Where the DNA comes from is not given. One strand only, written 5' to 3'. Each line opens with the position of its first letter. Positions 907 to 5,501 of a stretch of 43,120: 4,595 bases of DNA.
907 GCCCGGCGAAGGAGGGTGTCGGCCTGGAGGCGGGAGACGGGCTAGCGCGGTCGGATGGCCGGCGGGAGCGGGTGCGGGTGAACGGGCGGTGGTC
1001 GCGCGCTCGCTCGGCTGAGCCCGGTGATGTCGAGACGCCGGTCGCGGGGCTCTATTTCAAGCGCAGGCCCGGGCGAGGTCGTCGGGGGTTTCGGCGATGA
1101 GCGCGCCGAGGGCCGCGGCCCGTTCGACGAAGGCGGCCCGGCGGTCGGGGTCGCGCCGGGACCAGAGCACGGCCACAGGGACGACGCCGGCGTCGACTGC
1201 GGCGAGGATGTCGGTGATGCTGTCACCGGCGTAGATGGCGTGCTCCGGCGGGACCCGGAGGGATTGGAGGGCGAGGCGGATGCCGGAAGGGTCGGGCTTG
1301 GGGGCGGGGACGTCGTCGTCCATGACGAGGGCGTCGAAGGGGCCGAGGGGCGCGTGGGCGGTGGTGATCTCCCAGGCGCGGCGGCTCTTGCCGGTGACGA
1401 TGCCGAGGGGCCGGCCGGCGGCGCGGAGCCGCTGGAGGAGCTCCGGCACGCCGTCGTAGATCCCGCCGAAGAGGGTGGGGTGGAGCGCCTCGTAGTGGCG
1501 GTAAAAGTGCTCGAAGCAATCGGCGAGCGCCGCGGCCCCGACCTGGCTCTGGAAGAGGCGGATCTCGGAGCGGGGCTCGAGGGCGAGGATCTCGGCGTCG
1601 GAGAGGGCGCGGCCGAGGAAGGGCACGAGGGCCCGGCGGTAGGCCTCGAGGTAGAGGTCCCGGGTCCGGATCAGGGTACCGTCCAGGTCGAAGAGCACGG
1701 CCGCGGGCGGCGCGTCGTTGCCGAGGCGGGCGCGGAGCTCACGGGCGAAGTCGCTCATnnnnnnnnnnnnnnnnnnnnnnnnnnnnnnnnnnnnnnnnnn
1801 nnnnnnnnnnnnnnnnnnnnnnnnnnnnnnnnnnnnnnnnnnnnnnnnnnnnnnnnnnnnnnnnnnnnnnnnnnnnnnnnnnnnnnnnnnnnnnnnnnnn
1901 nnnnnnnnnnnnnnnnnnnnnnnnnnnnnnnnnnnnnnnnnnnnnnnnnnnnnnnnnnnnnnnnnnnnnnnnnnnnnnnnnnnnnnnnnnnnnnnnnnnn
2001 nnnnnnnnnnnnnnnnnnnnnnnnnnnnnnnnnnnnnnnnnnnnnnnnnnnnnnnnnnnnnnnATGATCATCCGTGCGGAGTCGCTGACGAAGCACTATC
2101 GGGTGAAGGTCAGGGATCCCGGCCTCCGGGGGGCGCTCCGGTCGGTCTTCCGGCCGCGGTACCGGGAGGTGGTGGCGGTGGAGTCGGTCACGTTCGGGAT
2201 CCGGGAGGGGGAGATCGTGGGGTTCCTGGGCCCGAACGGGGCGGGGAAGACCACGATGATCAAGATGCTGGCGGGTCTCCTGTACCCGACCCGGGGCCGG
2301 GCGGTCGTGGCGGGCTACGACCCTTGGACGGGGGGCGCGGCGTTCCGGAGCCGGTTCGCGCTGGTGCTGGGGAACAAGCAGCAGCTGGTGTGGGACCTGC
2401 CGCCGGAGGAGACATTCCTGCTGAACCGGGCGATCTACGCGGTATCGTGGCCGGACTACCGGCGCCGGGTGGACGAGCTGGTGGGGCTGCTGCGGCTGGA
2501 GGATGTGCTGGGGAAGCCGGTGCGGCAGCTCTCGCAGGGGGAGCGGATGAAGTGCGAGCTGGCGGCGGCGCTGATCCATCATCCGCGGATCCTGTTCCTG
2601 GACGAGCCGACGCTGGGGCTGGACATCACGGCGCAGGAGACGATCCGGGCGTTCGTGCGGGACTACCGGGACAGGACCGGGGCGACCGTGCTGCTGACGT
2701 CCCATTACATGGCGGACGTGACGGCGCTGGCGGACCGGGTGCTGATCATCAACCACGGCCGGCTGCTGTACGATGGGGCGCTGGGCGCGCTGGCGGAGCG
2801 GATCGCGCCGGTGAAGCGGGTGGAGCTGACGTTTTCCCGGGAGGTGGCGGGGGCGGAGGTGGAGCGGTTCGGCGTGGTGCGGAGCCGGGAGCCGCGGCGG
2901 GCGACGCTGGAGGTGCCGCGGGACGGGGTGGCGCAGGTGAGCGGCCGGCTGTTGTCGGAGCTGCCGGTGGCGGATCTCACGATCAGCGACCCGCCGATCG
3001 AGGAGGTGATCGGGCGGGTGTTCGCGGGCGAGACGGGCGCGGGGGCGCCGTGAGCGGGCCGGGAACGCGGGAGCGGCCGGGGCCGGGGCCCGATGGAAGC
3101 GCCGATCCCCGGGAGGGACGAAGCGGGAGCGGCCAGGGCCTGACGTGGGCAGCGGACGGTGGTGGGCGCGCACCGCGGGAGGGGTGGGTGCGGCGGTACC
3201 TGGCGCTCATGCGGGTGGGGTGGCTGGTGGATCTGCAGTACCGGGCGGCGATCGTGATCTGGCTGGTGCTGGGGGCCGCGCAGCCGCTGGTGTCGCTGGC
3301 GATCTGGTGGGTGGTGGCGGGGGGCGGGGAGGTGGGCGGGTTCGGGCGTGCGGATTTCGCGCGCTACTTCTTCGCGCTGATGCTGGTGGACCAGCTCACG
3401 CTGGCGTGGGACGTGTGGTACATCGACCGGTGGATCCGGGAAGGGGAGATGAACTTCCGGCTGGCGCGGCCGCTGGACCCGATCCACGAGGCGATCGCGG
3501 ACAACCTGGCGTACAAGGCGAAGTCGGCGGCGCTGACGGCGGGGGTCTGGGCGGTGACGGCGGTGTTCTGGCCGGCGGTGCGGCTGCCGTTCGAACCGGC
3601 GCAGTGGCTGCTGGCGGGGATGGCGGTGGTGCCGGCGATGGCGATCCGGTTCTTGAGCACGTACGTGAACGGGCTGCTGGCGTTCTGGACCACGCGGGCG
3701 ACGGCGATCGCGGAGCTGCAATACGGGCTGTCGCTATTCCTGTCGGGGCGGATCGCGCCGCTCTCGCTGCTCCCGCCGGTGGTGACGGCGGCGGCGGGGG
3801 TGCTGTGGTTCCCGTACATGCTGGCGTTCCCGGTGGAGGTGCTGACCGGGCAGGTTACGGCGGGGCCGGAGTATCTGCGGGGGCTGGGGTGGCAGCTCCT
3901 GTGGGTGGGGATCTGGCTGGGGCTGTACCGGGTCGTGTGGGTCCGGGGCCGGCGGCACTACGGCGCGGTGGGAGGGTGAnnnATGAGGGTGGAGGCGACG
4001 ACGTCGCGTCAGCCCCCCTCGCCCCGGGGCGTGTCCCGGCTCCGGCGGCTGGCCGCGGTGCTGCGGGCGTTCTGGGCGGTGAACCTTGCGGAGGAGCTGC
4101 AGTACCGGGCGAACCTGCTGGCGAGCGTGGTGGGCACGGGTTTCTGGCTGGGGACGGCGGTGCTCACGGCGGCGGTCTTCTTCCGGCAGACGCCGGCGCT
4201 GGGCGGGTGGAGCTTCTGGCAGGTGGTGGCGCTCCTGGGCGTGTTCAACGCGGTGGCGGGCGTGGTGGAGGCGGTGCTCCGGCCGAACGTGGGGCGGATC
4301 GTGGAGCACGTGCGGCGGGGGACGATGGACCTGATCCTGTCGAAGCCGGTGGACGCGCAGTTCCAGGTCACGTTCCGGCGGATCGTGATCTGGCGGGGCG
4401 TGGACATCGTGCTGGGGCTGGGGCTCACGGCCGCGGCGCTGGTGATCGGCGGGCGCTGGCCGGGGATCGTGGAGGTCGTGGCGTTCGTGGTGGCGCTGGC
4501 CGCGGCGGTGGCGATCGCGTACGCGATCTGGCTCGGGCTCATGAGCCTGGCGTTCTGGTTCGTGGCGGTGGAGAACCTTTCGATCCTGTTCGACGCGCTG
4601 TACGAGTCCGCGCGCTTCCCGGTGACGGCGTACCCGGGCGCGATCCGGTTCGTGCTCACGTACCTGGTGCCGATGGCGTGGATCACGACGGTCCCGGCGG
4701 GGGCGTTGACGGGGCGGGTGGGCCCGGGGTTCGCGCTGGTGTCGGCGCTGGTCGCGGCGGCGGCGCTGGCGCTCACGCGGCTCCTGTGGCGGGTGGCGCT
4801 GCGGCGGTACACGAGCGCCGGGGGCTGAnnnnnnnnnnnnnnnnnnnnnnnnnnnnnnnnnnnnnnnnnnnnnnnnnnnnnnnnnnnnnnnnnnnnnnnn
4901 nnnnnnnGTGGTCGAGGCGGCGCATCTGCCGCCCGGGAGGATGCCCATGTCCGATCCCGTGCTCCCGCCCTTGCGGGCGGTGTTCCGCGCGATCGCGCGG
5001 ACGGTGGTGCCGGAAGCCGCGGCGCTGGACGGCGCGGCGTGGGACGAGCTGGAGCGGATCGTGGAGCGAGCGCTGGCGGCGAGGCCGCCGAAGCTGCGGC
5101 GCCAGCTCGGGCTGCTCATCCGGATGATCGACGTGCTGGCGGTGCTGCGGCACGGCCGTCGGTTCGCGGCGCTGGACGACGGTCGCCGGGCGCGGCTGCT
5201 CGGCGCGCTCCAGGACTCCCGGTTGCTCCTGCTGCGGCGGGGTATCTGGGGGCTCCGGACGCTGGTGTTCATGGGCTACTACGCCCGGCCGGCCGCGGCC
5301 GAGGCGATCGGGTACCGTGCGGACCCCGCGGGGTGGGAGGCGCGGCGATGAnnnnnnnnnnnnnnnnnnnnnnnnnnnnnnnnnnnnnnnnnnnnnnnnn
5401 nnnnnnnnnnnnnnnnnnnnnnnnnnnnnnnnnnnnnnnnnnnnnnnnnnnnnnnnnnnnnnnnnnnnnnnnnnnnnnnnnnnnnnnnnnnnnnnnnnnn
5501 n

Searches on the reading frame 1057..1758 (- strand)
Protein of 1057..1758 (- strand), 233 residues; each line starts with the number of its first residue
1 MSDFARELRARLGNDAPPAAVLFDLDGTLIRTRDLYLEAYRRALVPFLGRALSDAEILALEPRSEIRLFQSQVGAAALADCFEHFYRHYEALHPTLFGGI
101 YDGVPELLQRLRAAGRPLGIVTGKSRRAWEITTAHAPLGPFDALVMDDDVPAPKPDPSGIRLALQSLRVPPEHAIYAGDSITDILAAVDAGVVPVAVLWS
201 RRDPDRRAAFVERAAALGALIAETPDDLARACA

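Call 10: search_protein_families(library=pfam, proteins=[window:1057-1758:-], max_evalue=0.001)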
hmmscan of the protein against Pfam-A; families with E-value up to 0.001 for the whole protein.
window:1057-1758:- (233 aa): 5 families
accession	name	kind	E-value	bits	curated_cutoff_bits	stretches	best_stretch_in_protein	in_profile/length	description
PF13419.12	HAD_2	-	4.7e-30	105.5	23.8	1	21-197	1-178/178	Haloacid dehalogenase-like hydrolase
PF00702.32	Hydrolase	-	2.2e-26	93.9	26.4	1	20-191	3-191/191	haloacid dehalogenase-like hydrolase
PF12710.13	HAD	-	6.3e-14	53.3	27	1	21-186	1-187/189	haloacid dehalogenase-like hydrolase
PF13242.12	Hydrolase_like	-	1.2e-06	28.8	22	1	153-213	3-64/75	HAD-hyrolase-like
PF13344.12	Hydrolase_6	-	0.00017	22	27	0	99-128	14-43/101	Haloacid dehalogenase-like hydrolase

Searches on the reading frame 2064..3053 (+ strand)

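Call 10: search_protein_families(library=pfam, proteins=[window:2064-3053:+], max_evalue=0.001)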
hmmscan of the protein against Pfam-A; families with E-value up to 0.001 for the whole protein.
window:2064-3053:+ (329 aa): 2 families
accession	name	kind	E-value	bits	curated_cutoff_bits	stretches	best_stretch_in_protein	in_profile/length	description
PF00005.33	ABC_tran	-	3.8e-25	89.5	25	1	40-183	2-136/137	ABC transporter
PF13304.12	AAA_21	-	3.6e-11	44.1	27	1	152-214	234-298/304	AAA domain, putative AbiEii toxin, Type IV TA system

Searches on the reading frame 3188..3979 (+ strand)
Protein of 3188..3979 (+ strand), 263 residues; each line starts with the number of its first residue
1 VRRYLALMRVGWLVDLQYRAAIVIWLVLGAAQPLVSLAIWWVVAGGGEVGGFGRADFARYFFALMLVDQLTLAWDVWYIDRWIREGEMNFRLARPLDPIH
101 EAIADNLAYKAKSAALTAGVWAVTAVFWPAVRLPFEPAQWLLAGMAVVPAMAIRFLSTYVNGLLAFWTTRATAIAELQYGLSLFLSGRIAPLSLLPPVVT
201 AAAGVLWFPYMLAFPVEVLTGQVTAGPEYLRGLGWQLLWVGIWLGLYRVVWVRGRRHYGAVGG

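Call 10: search_protein_families(library=pfam, proteins=[window:3188-3979:+], max_evalue=0.001)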
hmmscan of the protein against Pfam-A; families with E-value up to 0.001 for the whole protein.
window:3188-3979:+ (263 aa): 1 family
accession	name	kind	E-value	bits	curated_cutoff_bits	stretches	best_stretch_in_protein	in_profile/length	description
PF06182.17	ABC2_membrane_6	-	9.6e-16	58.7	22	1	42-261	14-228/229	ABC-2 family transporter protein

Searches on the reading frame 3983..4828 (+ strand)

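Call 10: search_protein_families(library=pfam, proteins=[window:3983-4828:+], max_evalue=0.001)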
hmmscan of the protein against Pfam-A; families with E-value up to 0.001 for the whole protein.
window:3983-4828:+ (281 aa): 1 family
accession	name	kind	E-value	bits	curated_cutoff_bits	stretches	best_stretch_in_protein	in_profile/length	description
PF06182.17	ABC2_membrane_6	-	3.8e-52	177.8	22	1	55-280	3-229/229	ABC-2 family transporter protein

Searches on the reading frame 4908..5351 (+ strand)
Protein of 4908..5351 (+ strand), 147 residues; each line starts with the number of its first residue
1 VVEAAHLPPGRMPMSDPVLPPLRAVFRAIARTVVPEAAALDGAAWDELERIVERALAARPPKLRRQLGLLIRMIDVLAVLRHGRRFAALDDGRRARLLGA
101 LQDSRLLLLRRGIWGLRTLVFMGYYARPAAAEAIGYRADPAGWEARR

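Call 10: search_protein_families(library=pfam, proteins=[window:4908-5351:+], max_evalue=0.001)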
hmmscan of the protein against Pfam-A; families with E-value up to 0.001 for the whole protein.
window:4908-5351:+ (147 aa): 1 family
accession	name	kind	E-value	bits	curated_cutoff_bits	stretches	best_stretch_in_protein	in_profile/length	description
PF13618.11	Gluconate_2-dh3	-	5.4e-05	24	23.4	1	24-136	5-128/135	Gluconate 2-dehydrogenase subunit 3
